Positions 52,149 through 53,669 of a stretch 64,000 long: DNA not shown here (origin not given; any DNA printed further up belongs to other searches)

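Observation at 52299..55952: Complete type III CBASS-like operon (CD-NTase, HORMA-like, TRIP13-like, TIR-like-SAVED effector) in a high-GC uncultivated lineage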

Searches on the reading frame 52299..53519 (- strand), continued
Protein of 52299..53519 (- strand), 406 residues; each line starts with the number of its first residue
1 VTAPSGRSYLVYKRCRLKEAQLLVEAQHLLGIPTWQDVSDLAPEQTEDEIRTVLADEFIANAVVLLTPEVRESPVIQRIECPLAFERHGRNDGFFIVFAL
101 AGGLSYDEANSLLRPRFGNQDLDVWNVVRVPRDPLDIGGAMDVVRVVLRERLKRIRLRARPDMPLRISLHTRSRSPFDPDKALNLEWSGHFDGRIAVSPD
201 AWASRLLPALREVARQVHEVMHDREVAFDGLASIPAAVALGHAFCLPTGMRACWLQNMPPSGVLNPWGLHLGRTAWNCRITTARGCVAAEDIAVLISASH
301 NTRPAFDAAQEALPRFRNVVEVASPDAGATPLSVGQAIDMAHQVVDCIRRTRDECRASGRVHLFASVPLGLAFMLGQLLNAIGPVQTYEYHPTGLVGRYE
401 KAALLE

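Call 17: find_encoding_contigs(protein=window:52299-53519:-, flank=3000, max_places=4)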
Protein window:52299-53519:- (406 aa): 4 contigs read that carry it; 2 places shown.
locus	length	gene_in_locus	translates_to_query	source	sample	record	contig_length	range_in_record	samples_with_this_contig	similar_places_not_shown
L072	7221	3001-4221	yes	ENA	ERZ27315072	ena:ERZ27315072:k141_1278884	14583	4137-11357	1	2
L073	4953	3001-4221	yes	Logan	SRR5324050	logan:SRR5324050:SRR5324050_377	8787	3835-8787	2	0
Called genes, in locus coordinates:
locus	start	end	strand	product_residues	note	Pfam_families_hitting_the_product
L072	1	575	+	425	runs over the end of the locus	PF10592:AIPR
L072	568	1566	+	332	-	PF18144:SMODS (weak)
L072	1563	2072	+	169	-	PF18138:bacHORMA_1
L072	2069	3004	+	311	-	PF00004:AAA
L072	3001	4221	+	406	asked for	PF18145:SAVED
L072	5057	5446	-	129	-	PF18478:PIN_10, PF18480:DUF5615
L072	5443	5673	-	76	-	PF04255:DUF433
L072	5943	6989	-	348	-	PF01609:DDE_Tnp_1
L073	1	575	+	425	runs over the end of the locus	PF10592:AIPR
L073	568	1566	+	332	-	PF18144:SMODS (weak)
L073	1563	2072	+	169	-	PF18138:bacHORMA_1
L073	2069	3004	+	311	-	PF00004:AAA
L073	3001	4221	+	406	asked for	PF18145:SAVED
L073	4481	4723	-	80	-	-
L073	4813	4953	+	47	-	?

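Call 36: predict_structure(alignment_id=A1)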
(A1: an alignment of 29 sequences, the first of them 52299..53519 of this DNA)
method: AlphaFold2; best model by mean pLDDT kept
length: 406 residues; sequences in the alignment: 29
mean_pLDDT: 91.8   pTM: 0.91
mean pLDDT of the five models: 91.8, 91.7, 91.3, 90.8, 89.8
residues with pLDDT >= 90: 313; 70-90: 83; 50-70: 10; < 50: 0
segments of 3 or more residues with pLDDT < 50: none
pLDDT, mean of each block of 10 residues (from residue 1): 94 94 96 90 89 95 95 90 92 94 87 67 81 91 97 94 94 91 95 89 95 96 94 96 85 88 88 92 93 96 93 95 82 93 96 93 97 95 94 89 95
secondary structure, 60 per line:
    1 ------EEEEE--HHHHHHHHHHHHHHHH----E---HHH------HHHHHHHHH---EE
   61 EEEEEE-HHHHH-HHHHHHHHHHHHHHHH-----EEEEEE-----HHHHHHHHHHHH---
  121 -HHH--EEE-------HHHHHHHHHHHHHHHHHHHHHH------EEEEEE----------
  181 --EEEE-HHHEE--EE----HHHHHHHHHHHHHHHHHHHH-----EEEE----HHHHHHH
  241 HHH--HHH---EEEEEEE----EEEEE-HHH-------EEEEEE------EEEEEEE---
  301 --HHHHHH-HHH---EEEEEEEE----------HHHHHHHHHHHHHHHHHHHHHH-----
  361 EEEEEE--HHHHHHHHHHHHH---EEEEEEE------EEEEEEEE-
elements in order: E7-11 H14-29 H47-55 E59-66 H68-72 H74-89 E95-100 H106-117 E127-129 H137-158 E165-170 E183-186 H201-220 E226-229 H234-243 E252-258 E263-267 E279-284 E291-297 H303-308 E316-323 H334-355 E361-366 H369-381 E385-391 E398-405

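Call 40: fold_search(model_id=the predicted structure, library=pdb)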
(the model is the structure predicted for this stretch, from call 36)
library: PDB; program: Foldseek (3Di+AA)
matches with E <= 10: 947; with E <= 0.001: 76
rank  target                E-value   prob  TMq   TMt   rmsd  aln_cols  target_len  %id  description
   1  7qqk_A                2.1e-19  1.00  0.76  0.72   4.6       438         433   22  TIR-SAVED effector bound to cA3 (released 2022-06-15)
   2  7yib                  2.1e-15  1.00  0.52  0.43  16.6       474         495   14  Crystal structure of wild-type Cap4 SAVED domain-containing receptor from Enterobacter cloacae (released 2023-05-31)
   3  7yia                  3.1e-14  1.00  0.52  0.44  16.7       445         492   16  Crystal structure of K74A mutant of Cap4 SAVED domain-containing receptor from Enterobacter cloacae (released 2023-05-31)
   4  6vm6_B                1.5e-13  1.00  0.51  0.47  13.7       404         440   14  Structure of Acinetobacter baumannii Cap4 SAVED/CARF-domain containing receptor with the cyclic trinucleotide 2'3'3'-c (released 2020-06-17)
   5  6wam_A                2.9e-13  1.00  0.47  0.44  14.6       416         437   15  Structure of Acinetobacter baumannii Cap4 SAVED/CARF-domain containing receptor (released 2020-06-17)
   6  6vm6_E                4.0e-13  1.00  0.49  0.47  14.2       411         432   14  Structure of Acinetobacter baumannii Cap4 SAVED/CARF-domain containing receptor with the cyclic trinucleotide 2'3'3'-c (released 2020-06-17)
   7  6vm6_C                5.2e-13  1.00  0.50  0.47  14.2       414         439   14  Structure of Acinetobacter baumannii Cap4 SAVED/CARF-domain containing receptor with the cyclic trinucleotide 2'3'3'-c (released 2020-06-17)
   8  6wam_B                1.0e-12  1.00  0.51  0.48  14.1       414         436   14  Structure of Acinetobacter baumannii Cap4 SAVED/CARF-domain containing receptor (released 2020-06-17)
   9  6vm6_A                1.2e-12  1.00  0.51  0.48  13.8       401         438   14  Structure of Acinetobacter baumannii Cap4 SAVED/CARF-domain containing receptor with the cyclic trinucleotide 2'3'3'-c (released 2020-06-17)
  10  6vm6_F                1.2e-12  1.00  0.50  0.47  13.9       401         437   14  Structure of Acinetobacter baumannii Cap4 SAVED/CARF-domain containing receptor with the cyclic trinucleotide 2'3'3'-c (released 2020-06-17)
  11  6wan_D                2.6e-12  1.00  0.50  0.47  13.7       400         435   14  Structure of Acinetobacter baumannii Cap4 SAVED/CARF-domain containing receptor with the cyclic trinucleotide 3'3'3'-c (released 2020-06-17)
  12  6wam_F                4.7e-12  1.00  0.44  0.42  14.9       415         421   14  Structure of Acinetobacter baumannii Cap4 SAVED/CARF-domain containing receptor (released 2020-06-17)
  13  6wam_E                1.5e-11  1.00  0.47  0.46  14.0       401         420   15  Structure of Acinetobacter baumannii Cap4 SAVED/CARF-domain containing receptor (released 2020-06-17)
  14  8fm1_D                1.2e-10  1.00  0.41  0.47  12.8       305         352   16  Structure of CBASS Cap5 from Pseudomonas syringae in the absence of a ligand (apo form dimer) (released 2024-02-07)
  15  8fm1_G                1.4e-10  1.00  0.40  0.45  12.2       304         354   16  Structure of CBASS Cap5 from Pseudomonas syringae in the absence of a ligand (apo form dimer) (released 2024-02-07)
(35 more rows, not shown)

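Call 47: search_protein_families(library=padloc, proteins=[L003:3664-4695:+, L003:4583-6511:+, L003:6390-7004:+, L049:4361-5557:+, L049:5564-6076:+, L049:6073-7008:+, L049:7001-8239:+, L049:8323-9972:+], max_evalue=1e-8)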
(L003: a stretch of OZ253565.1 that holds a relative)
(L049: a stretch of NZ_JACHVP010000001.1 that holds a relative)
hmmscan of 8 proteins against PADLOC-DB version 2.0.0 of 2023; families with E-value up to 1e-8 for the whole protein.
L003:3664-4695:+ (343 aa): 25 families
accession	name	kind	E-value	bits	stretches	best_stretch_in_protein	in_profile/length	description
PDLC00822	Cyclase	-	8.1e-128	424.9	1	1-332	1-363/375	oligonucleotide-cyclase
PDLC00773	Cyclase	-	7e-69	230.9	2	159-327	134-302/334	oligonucleotide-cyclase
PDLC00798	Cyclase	-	9e-39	131.8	2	159-321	134-297/344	oligonucleotide-cyclase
PDLC00810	Cyclase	-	3e-31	107.1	2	2-124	3-129/335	oligonucleotide-cyclase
PDLC00823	Cyclase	-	1.2e-26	92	1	6-321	8-283/285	oligonucleotide-cyclase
PDLC00793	Cyclase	-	1.9e-24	84.6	2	161-326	137-304/462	oligonucleotide-cyclase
PDLC00787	Cyclase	-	2.4e-21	74.5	1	162-326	140-308/333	oligonucleotide-cyclase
PDLC00774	Cyclase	-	2.1e-19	67.9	1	169-328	145-294/316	oligonucleotide-cyclase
PDLC00808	Cyclase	-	1.3e-18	65.3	1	170-321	156-324/325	oligonucleotide-cyclase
PDLC00769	Cyclase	-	1.9e-18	64.8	1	1-123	1-120/261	oligonucleotide-cyclase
PDLC00802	Cyclase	-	5.2e-17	60.1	1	163-321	178-330/332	oligonucleotide-cyclase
PDLC00809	Cyclase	-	5.3e-17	60.3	0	162-320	141-293/295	oligonucleotide-cyclase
PDLC00780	Cyclase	-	3.6e-16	57.3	1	3-190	9-186/388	oligonucleotide-cyclase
PDLC00795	Cyclase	-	5.8e-15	53.2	0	2-100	3-103/340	oligonucleotide-cyclase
PDLC00824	Cyclase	-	3.9e-14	50.3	0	4-79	12-89/466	oligonucleotide-cyclase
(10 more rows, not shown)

L003:4583-6511:+ (642 aa): 25 families
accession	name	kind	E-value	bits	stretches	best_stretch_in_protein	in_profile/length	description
PDLC00848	E1-E2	-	1.5e-180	599.4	1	43-635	4-601/607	E1-E2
PDLC00839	E1-E2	-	4.3e-155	515.3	1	43-634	3-599/602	E1-E2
PDLC00835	E1-E2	-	2e-118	394.8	1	46-626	3-592/778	E1-E2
PDLC00827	E1-E2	-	4.2e-27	92.8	1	257-621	186-543/711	E1-E2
PDLC00852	E1-E2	-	5.3e-27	92.6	1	244-622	175-537/546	E1-E2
PDLC00844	E1-E2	-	4e-23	79.8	1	405-531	274-400/489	E1-E2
PDLC00836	E1-E2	-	2.5e-22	77.2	1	284-513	215-448/602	E1-E2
PDLC00856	E1-E2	-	1.8e-20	71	1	410-516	325-430/573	E1-E2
PDLC00855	E1-E2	-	5.8e-20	69.8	1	412-527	307-427/579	E1-E2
PDLC00832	E1-E2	-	1.4e-18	64.4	1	392-631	321-565/588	E1-E2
PDLC00847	E1-E2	-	6.4e-18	62.4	1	405-531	284-409/523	E1-E2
PDLC00857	E1-E2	-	2.4e-17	60.7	1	303-506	243-441/589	E1-E2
PDLC00837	E1-E2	-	3.6e-16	57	1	367-503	285-425/593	E1-E2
PDLC00842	E1-E2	-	5.1e-16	56.4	1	382-517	279-414/549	E1-E2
PDLC00853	E1-E2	-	2.8e-15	54.3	1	411-510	314-411/546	E1-E2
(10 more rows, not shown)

L003:6390-7004:+ (204 aa): 20 families
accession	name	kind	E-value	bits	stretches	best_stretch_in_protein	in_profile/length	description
PDLC00889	JAB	-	2.4e-48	161.9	1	39-191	6-163/168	JAB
PDLC00890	JAB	-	1.3e-47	159.2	1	44-185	3-149/157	JAB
PDLC00835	E1-E2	-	2.7e-26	90.2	1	44-185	609-754/778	E1-E2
PDLC00896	JAB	-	5.6e-22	76.2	1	50-176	10-139/159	JAB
PDLC00902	JAB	-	4.1e-20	70.1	1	52-177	15-140/159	JAB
PDLC00827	E1-E2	-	1.6e-19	67.8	1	48-175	560-689/711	E1-E2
PDLC00887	JAB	-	1.1e-15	56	1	52-186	15-149/160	JAB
PDLC00909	JAB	-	1.2e-15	55.6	1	56-181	23-150/168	JAB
PDLC00895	JAB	-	1.3e-14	52.1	1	53-157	11-115/162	JAB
PDLC00894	JAB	-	3.3e-14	51.2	1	51-160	13-126/158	JAB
PDLC00903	JAB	-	9.6e-14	49.6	1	45-185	6-147/166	JAB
PDLC00898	JAB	-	1.8e-13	48.4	1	69-173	36-138/162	JAB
PDLC00908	JAB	-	1.9e-13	48.6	1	54-172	21-142/168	JAB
PDLC00891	JAB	-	5e-13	46.8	1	73-175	34-134/159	JAB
PDLC00893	JAB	-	3.2e-12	44.7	1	53-186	3-143/157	JAB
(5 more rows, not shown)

L049:4361-5557:+ (398 aa): 13 families
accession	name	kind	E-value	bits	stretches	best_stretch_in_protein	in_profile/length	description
PDLC00808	Cyclase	-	1.2e-116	387.5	1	80-398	4-324/325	oligonucleotide-cyclase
PDLC00823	Cyclase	-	2.8e-25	87.5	1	101-310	23-214/285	oligonucleotide-cyclase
PDLC00791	Cyclase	-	1.2e-24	85.1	1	80-396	7-338/345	oligonucleotide-cyclase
PDLC00803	Cyclase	-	2.6e-19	67.9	1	104-371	21-245/253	oligonucleotide-cyclase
PDLC00802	Cyclase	-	2.2e-12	44.8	0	182-309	136-261/332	oligonucleotide-cyclase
PDLC00776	Cyclase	-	2.6e-12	44.7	1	103-287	21-194/287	oligonucleotide-cyclase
PDLC00773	Cyclase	-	9.4e-12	43.1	1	147-397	73-295/334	oligonucleotide-cyclase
PDLC00774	Cyclase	-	1.3e-11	42.3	0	87-263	9-180/316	oligonucleotide-cyclase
PDLC00793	Cyclase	-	1.8e-11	41.9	1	83-397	4-298/462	oligonucleotide-cyclase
PDLC00809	Cyclase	-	6.7e-11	40.3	1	100-396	21-292/295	oligonucleotide-cyclase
PDLC00787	Cyclase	-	3e-10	37.9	0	83-262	4-182/333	oligonucleotide-cyclase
PDLC00796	Cyclase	-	2.2e-09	35.2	0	95-313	13-229/432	oligonucleotide-cyclase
PDLC00822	Cyclase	-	9.1e-09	33.1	0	94-215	14-131/375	oligonucleotide-cyclase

L049:5564-6076:+ (170 aa): 2 families
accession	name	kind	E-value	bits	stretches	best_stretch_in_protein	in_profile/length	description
PDLC00880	HORMA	-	1.6e-67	224.8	1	1-169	1-166/167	HORMA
PDLC00884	HORMA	-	1.6e-51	172.6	1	3-169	3-170/171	HORMA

L049:6073-7008:+ (311 aa): 5 families
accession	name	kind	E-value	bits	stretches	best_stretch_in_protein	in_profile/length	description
PDLC00914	TRIP13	-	2.1e-113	376.7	1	2-307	2-299/302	TRIP13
PDLC02196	IetA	-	5.6e-16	56.9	1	72-252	123-280/374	-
PDLC02195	IetA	-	4.3e-13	47.3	1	74-248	140-291/395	-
PDLC00915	TRIP13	-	3.4e-12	44.4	1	15-248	20-235/302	TRIP13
PDLC04232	IetA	-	8.2e-11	39.9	1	73-246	118-268/330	-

L049:7001-8239:+ (412 aa): 9 families
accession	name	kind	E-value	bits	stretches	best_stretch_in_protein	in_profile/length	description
PDLC02012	SAVED5--SAVED_TIR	-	5.7e-59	198.2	1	1-411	9-391/404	-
PDLC00728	Effector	-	2.2e-25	87.5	1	2-401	6-397/432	TIR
PDLC00727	Effector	-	1.1e-14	51.8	1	5-96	173-263/590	TIR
PDLC00741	Effector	-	1.2e-14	51.6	1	183-410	271-487/489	Endonuclease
PDLC02013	SAVED5--SAVED_TIR_JAB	-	1.5e-13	48.2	1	6-94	173-260/584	-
PDLC02005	SAVED3--SAVED_PDDEXK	-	5.6e-12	42.9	1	171-410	256-481/483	-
PDLC00737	Effector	-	9e-11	39.4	1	207-401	306-493/506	Endonuclease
PDLC02004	SAVED3--SAVED_PDDEXK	-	1.7e-10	38.5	1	209-400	298-477/490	-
PDLC00752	Effector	-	4.7e-10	36.9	1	222-401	324-494/508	Endonuclease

L049:8323-9972:+ (549 aa): 0 families

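Call 48: find_encoding_contigs(protein=P0004, flank=5000, max_places=2)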
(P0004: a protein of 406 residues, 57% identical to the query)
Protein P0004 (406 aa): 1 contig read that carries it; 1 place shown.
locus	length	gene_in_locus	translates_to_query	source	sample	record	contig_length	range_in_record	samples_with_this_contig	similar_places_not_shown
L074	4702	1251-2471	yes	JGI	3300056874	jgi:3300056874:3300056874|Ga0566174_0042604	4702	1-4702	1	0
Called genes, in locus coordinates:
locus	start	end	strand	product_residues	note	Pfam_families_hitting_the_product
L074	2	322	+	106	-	?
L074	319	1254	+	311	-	PF00004:AAA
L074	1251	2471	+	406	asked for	PF18145:SAVED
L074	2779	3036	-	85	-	-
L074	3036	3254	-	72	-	-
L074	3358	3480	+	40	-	-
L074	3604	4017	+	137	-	-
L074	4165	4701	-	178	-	PF16316:DUF4956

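Call 49: find_encoding_contigs(protein=P0005, flank=6000, max_places=2)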
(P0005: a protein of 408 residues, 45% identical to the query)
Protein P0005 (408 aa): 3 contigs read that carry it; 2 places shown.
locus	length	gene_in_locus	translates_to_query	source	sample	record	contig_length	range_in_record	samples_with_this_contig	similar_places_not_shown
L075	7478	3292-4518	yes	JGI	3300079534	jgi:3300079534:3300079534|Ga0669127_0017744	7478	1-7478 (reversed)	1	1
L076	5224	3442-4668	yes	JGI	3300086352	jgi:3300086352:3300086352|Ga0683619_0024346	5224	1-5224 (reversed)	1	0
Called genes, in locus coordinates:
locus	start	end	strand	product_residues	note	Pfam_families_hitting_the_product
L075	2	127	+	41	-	?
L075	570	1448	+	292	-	PF13481:AAA_25 (faint), PF13191:AAA_16 (weak), PF13401:AAA_22 (weak), PF20720:nSTAND3 (faint), PF00004:AAA, PF07728:AAA_5 (weak)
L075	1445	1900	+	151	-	PF27322:Cap8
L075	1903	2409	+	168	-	PF18173:bacHORMA_2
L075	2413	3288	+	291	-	PF18144:SMODS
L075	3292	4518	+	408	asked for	PF18145:SAVED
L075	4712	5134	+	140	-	-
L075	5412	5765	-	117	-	-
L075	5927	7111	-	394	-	PF00589:Phage_integrase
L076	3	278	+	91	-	?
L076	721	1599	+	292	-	PF13481:AAA_25 (faint), PF13191:AAA_16 (weak), PF13401:AAA_22 (weak), PF20720:nSTAND3 (faint), PF00004:AAA, PF07728:AAA_5 (weak)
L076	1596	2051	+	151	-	PF27322:Cap8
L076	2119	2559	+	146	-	PF18173:bacHORMA_2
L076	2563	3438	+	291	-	PF18144:SMODS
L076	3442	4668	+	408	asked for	PF18145:SAVED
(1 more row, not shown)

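Call 61: search_dna_similar(query=window:52299-53519:-, collection=plasmids, mode=protein, max_rows=12)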
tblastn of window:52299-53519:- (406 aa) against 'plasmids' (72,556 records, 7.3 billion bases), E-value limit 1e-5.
Records with a match: 14; places in all: 14; records where one place covers at least 80% of the query: 10.
Best place of each record, by identity: <60% 14.
By first word of the organism name: Haloplanus 3; Bradyrhizobium 3; Halocatena 2; Halobaculum 2; Halomarina 1; Haloarcula 1; Haloglomus 1; Arthrobacter 1.
By predicted mobility (MOB-suite, as given by PLSDB): non-mobilizable 11; conjugative 3.
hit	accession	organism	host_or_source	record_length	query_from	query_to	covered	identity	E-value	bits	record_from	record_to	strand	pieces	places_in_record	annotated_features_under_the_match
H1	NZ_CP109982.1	Halocatena marina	cell cuture,Qidong intertidal zone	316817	1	406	100%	33.5%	9e-53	196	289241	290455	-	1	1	SAVED domain-containing protein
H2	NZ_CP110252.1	Halocatena marina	cell cuture,Rudong intertidal zone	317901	1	406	100%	33.5%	9e-53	196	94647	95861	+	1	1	SAVED domain-containing protein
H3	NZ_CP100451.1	Halomarina sp. BCD28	-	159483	1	406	100%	31.6%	3e-41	163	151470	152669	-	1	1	ThiF family adenylyltransferase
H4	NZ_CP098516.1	Haloplanus sp. GDY1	cell culture,salt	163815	1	406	100%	31.6%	2e-40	160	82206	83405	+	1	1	SAVED domain-containing protein | ThiF family adenylyltransferase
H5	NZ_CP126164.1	Haloarcula pelagica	cell culture,sediment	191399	1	406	100%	31.1%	3e-42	166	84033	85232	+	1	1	SAVED domain-containing protein | ThiF family adenylyltransferase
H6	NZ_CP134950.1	Halobaculum sp. XH14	cell culture,sediment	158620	1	406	100%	31.1%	2e-40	160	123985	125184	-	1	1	SAVED domain-containing protein | ThiF family adenylyltransferase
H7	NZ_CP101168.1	Haloglomus halophilum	cell culture,salt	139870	1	406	100%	31.1%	2e-40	160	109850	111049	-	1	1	SAVED domain-containing protein | ThiF family adenylyltransferase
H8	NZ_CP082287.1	Halobaculum roseum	cell culture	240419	1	406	100%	31.1%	2e-40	160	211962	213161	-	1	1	SAVED domain-containing protein | ThiF family adenylyltransferase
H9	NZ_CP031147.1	Haloplanus rubicundus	solar salt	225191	1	405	100%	29.9%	4e-44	171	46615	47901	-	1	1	SAVED domain-containing protein | ThiF family adenylyltransferase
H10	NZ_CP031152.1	Haloplanus rubicundus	solar salt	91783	1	405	100%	29.2%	1e-44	172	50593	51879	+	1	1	SAVED domain-containing protein | ThiF family adenylyltransferase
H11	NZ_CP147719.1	Bradyrhizobium sp. 2S1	-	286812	180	398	54%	32.6%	3e-10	70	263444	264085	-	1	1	SAVED domain-containing protein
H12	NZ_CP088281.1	Bradyrhizobium barranii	Glycine max cv. AC Glengarry,cell ...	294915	169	396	56%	25.3%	3e-8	64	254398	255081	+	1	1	dsDNA nuclease domain-containing protein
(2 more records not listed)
